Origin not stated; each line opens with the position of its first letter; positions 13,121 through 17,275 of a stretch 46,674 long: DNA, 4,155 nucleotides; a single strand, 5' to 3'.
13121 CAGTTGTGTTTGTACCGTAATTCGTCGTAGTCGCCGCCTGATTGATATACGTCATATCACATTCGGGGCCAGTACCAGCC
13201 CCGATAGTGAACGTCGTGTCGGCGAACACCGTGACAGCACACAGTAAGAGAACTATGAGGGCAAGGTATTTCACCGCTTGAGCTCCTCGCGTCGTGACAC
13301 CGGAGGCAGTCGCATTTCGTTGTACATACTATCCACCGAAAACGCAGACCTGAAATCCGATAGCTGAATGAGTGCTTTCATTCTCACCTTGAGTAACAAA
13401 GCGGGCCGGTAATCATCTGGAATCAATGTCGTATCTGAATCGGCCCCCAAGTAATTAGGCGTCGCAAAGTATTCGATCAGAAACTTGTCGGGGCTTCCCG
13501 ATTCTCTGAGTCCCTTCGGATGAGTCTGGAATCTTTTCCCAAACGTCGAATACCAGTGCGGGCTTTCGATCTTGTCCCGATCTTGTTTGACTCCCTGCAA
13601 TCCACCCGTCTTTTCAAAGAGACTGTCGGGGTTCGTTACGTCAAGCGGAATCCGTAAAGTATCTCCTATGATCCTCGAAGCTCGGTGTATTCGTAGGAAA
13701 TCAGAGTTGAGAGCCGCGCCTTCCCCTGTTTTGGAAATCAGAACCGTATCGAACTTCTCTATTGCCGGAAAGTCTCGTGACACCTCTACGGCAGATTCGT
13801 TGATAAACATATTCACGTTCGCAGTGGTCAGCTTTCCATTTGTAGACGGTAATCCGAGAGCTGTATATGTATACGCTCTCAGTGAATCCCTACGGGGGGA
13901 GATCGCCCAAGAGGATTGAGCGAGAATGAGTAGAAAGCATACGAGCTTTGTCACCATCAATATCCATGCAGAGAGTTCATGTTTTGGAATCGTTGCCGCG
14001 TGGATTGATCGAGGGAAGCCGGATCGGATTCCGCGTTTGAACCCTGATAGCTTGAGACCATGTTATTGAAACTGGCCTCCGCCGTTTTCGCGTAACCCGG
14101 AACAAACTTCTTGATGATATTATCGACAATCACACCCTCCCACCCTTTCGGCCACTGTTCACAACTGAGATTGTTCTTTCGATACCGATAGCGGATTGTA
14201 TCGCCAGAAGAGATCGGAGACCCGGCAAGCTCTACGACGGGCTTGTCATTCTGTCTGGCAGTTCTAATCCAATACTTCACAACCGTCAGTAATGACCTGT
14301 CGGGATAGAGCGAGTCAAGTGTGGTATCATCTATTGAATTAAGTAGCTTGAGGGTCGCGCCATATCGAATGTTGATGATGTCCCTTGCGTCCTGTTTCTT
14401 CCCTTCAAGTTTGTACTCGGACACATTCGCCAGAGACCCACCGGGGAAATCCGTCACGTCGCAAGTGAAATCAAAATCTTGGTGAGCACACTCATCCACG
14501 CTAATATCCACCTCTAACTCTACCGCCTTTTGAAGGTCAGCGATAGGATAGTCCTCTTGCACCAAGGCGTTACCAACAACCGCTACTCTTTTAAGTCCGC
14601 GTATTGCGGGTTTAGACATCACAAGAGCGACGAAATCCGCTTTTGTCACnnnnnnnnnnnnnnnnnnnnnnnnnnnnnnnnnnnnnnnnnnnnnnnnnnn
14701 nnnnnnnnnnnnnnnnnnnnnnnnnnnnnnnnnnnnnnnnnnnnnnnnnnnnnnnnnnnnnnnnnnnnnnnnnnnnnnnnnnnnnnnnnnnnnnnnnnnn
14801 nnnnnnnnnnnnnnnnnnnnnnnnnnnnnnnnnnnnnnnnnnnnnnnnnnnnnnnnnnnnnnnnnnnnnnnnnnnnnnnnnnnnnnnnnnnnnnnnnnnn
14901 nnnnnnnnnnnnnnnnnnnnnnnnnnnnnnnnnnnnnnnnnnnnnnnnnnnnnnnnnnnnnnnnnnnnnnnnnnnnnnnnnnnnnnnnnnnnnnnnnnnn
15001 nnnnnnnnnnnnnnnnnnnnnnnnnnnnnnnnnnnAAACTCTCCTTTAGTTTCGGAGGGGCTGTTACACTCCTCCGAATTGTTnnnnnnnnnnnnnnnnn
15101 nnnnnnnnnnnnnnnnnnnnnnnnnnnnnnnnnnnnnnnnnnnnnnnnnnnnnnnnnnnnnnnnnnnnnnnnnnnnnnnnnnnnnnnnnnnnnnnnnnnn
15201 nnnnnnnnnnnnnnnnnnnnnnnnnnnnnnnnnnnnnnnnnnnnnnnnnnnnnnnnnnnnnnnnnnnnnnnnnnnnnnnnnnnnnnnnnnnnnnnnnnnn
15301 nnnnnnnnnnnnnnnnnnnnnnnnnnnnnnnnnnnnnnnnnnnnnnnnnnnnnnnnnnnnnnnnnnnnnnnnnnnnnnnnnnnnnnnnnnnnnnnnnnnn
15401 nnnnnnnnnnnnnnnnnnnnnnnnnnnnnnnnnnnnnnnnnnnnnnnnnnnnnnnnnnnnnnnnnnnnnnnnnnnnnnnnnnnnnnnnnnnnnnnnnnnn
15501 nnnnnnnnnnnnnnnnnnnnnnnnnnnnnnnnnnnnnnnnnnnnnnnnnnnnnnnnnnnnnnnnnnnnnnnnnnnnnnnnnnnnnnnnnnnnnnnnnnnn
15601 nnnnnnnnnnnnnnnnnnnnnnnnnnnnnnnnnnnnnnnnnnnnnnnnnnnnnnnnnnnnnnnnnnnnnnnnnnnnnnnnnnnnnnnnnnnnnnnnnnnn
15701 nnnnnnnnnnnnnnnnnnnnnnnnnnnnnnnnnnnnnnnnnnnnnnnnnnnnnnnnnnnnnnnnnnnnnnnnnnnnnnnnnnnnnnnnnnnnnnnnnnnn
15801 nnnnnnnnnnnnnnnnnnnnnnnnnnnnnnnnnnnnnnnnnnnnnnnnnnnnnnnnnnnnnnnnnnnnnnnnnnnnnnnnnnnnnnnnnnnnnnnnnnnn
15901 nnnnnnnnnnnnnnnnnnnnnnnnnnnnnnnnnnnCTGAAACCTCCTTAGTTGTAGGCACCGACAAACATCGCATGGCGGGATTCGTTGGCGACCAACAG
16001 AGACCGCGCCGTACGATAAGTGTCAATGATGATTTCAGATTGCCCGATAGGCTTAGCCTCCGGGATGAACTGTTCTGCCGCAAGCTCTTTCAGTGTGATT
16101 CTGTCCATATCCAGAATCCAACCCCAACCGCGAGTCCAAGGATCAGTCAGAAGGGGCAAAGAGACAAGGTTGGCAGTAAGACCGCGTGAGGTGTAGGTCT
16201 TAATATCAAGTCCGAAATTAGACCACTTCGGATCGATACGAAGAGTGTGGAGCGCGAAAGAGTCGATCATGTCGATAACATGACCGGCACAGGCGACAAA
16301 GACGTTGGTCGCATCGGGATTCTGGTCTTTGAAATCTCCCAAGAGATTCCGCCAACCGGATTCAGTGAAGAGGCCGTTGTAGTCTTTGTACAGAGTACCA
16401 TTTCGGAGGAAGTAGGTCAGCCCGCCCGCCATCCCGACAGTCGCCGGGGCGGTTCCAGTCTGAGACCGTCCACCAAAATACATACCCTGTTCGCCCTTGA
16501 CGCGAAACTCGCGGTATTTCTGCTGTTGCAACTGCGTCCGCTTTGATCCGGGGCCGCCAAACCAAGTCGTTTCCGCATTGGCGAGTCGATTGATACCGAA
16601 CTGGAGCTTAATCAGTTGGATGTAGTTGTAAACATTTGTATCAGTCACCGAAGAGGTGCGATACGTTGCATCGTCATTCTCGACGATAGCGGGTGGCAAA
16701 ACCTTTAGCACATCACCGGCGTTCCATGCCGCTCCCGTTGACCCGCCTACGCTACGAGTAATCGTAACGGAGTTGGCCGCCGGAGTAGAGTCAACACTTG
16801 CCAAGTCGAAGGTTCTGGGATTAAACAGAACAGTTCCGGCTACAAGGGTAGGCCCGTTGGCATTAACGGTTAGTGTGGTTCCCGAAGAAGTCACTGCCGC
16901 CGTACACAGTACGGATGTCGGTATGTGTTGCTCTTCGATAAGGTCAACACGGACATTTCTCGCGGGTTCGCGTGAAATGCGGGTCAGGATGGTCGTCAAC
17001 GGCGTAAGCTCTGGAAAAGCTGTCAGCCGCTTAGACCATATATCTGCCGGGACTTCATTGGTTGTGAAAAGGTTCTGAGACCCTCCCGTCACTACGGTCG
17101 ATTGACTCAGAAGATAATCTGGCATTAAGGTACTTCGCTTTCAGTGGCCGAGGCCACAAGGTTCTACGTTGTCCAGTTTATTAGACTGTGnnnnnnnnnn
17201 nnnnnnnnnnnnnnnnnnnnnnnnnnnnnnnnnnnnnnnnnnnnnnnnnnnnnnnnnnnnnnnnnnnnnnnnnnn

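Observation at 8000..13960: Four consecutive genes in core tail/adaptor positions encode proteins with Sec-type signal peptides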

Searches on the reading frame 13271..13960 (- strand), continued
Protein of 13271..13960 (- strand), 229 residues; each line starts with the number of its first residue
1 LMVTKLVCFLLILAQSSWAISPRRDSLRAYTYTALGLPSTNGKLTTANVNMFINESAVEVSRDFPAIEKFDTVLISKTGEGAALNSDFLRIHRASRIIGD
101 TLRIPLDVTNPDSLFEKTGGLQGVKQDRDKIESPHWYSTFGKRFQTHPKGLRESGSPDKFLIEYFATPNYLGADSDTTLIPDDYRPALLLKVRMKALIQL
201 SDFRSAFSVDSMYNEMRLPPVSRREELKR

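Call 103: search_dna_similar(query=P0052, collection=phages, mode=protein, max_evalue=0.001, max_rows=15)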
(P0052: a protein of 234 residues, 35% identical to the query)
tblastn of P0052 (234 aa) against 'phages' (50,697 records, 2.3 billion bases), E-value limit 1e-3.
No match.

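Call 112: fold_search(model_id=the predicted structure, library=viral)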
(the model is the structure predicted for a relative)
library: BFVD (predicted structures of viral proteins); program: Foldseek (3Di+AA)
matches with E <= 10: 695; with E <= 0.001: 128
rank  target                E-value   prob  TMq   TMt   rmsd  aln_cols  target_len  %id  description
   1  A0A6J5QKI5            3.7e-10  1.00  0.60  0.67   7.2       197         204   16  Uncharacterized protein [uncultured Caudovirales phage]
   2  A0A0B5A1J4            5.6e-10  1.00  0.58  0.63   7.4       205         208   16  Constituent protein [Pseudomonas phage PhiCHU]
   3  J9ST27                7.5e-10  1.00  0.60  0.56   9.5       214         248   17  Uncharacterized protein [Escherichia phage ECBP2]
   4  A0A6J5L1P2            1.0e-09  1.00  0.62  0.66  14.1       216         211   18  Uncharacterized protein [uncultured Caudovirales phage]
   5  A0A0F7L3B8            1.2e-09  1.00  0.56  0.61   9.4       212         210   19  Uncharacterized protein [uncultured marine virus]
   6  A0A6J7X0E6            2.2e-09  1.00  0.57  0.60  18.9       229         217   11  Uncharacterized protein [uncultured Caudovirales phage]
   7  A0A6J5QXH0            2.4e-09  1.00  0.57  0.60  17.9       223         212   17  Uncharacterized protein [uncultured Caudovirales phage]
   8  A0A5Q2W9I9            7.8e-09  1.00  0.53  0.58  15.9       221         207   14  (no name in the UniProt tables at hand)
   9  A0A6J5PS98            8.3e-09  1.00  0.53  0.39  14.3       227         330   14  Uncharacterized protein [uncultured Caudovirales phage]
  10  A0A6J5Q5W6            1.2e-08  1.00  0.57  0.59  15.2       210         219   12  Uncharacterized protein [uncultured Caudovirales phage]
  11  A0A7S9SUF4            3.7e-08  1.00  0.50  0.43   4.2       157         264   11  Uncharacterized protein [Virus NIOZ-UU157]
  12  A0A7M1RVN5            4.4e-08  1.00  0.56  0.58   5.5       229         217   11  Uncharacterized protein [uncultured phage cr107_1]
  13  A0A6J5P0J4            8.0e-08  1.00  0.57  0.60   9.0       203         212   15  Uncharacterized protein [uncultured Caudovirales phage]
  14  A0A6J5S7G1            8.0e-08  1.00  0.56  0.50  20.3       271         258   12  Uncharacterized protein [uncultured Caudovirales phage]
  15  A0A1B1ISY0            8.0e-08  1.00  0.53  0.54  18.0       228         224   18  (no name in the UniProt tables at hand)
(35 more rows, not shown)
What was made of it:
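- On Pfam PF24175 SU10_adaptor (head-to-tail adaptor): BFVD hits agree (call 112).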

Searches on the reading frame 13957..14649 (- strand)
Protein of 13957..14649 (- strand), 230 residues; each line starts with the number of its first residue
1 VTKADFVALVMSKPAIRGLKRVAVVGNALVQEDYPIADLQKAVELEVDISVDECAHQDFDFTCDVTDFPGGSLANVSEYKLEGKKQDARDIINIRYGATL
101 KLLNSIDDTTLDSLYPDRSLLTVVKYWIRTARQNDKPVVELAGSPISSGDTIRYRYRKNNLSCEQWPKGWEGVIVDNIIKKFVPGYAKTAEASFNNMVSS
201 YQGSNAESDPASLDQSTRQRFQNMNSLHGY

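Call 4: search_protein_families(library=pfam, proteins=[window:13957-14649:-], max_evalue=0.1)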
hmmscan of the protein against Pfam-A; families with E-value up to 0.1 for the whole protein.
window:13957-14649:- (230 aa): 0 families

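Call 5: search_protein_families(library=phrogs, proteins=[window:13957-14649:-], max_evalue=0.1)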
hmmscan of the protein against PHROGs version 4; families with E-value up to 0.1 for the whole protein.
window:13957-14649:- (230 aa): 0 families

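Call 64: search_solved_structures(query=A4, max_evalue=5)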
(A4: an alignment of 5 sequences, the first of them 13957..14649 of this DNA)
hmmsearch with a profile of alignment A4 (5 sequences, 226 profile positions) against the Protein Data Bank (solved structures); distinct sequences matched with E-value up to 5: 3.
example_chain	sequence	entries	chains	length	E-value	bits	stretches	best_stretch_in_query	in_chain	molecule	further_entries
5tz7_A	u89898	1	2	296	0.72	12.4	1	51-91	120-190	CurK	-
3kg9_A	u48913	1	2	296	0.75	12.3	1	51-91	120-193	CurK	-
5tz5_A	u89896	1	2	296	0.75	12.3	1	51-91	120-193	CurK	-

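Call 77: search_protein_families(library=pfam, proteins=[window:13957-14649:-], max_evalue=5)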
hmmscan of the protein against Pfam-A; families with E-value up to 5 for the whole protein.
window:13957-14649:- (230 aa): 0 families
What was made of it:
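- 13957..14649 (-): 230-aa protein without a signal, immediately upstream. Candidate cytoplasmic adaptor paralogue that would sit on the portal. No direct Pfam hit for w230 itself (calls 4, 77), so this is inferred.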

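Call 85: search_protein_families(library=ncbifam, proteins=[window:13957-14649:-], max_evalue=1)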
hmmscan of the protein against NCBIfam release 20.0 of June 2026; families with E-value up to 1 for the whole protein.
window:13957-14649:- (230 aa): 0 families

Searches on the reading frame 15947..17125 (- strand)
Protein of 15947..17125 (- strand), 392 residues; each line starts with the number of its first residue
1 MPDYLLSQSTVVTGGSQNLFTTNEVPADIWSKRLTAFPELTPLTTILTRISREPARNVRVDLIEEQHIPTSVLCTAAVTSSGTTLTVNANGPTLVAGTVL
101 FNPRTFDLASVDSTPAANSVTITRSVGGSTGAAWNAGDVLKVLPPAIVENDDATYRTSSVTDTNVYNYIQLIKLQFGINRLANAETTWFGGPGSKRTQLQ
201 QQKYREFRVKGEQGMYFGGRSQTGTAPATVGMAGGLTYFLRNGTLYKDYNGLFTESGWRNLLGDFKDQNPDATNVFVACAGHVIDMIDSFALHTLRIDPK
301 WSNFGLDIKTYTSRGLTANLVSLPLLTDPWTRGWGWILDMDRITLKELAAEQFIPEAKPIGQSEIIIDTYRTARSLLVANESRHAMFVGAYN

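Call 4: search_protein_families(library=pfam, proteins=[window:15947-17125:-], max_evalue=0.1)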
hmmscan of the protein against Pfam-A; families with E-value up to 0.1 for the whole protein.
window:15947-17125:- (392 aa): 0 families

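Call 5: search_protein_families(library=phrogs, proteins=[window:15947-17125:-], max_evalue=0.1)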
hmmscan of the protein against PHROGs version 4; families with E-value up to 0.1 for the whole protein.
window:15947-17125:- (392 aa): 1 family
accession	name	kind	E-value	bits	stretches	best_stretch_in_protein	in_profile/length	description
phrog_9851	-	tail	0.012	14.4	1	73-164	803-890/1092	tail fiber protein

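Call 19: list_cluster_members(proteins=[P0001, P0009, window:15947-17125:-])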
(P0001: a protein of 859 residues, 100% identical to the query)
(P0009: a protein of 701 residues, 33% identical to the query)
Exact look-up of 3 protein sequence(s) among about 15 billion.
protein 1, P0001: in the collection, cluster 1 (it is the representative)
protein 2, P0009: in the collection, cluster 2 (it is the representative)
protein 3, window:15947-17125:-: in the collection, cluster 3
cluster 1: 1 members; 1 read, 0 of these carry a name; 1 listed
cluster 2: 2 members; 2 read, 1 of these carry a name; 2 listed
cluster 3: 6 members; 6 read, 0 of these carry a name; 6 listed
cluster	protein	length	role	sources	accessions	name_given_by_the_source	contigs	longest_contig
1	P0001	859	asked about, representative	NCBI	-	-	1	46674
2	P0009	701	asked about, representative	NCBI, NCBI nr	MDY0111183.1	MAG: hypothetical protein RBT60_14745, partial [Candidatus Krumholzibacteria bacterium] | hypothetical protein [Candidatus Krumholzibacteria bacterium]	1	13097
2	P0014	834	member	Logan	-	-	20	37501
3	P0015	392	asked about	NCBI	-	-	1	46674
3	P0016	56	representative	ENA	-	-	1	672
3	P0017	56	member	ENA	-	-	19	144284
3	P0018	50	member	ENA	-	-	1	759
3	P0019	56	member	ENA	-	-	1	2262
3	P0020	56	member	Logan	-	-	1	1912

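Call 108: search_solved_structures(query=window:15947-17125:-, max_evalue=1)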
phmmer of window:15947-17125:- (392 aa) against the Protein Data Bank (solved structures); distinct sequences matched with E-value up to 1: 1.
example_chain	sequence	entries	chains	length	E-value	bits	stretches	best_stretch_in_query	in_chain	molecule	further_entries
3k92_A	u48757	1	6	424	0.22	13.6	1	57-162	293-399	NAD-specific glutamate dehydrogenase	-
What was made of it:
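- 15947..22272 (-): Head module without signals: terminase large subunit (20848-22272), portal (18546-20360), 137 aa, scaffold-like 313 aa, and capsid-position 392 aa (15947-17125). The 392-aa capsid assignment is positional only, with no hit (calls 4, 108).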
